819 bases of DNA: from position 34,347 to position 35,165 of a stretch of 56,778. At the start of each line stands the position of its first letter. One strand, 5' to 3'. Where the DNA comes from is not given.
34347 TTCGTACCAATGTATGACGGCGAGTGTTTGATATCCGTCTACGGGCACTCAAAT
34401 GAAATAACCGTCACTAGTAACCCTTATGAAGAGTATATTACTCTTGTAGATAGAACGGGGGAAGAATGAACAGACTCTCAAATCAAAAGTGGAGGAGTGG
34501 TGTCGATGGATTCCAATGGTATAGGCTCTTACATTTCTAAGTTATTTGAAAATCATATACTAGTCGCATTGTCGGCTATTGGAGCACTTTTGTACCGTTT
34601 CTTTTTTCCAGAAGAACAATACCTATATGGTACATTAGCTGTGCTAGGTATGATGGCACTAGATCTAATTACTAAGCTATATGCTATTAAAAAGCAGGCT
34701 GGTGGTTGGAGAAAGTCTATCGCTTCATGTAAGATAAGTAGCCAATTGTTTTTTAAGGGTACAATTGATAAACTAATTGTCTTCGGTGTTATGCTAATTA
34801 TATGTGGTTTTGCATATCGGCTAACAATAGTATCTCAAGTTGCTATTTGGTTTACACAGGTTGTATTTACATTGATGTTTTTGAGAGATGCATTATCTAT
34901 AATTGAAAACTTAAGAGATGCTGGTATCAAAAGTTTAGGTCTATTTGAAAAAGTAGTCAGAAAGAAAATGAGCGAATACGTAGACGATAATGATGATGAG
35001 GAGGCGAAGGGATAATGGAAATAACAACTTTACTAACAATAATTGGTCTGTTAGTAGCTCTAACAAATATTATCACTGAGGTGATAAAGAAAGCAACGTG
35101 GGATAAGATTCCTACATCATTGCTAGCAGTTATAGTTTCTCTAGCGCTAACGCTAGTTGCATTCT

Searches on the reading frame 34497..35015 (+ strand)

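Call 68: search_protein_families(library=pfam, proteins=[window:34497-35015:+], max_evalue=0.01)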
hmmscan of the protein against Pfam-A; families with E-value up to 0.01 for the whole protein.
window:34497-35015:+ (172 aa): 1 family
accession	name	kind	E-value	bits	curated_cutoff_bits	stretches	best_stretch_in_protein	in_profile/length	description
PF05105.17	Phage_holin_4_1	-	5.2e-07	30.2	22.2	1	50-153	18-110/116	Bacteriophage holin family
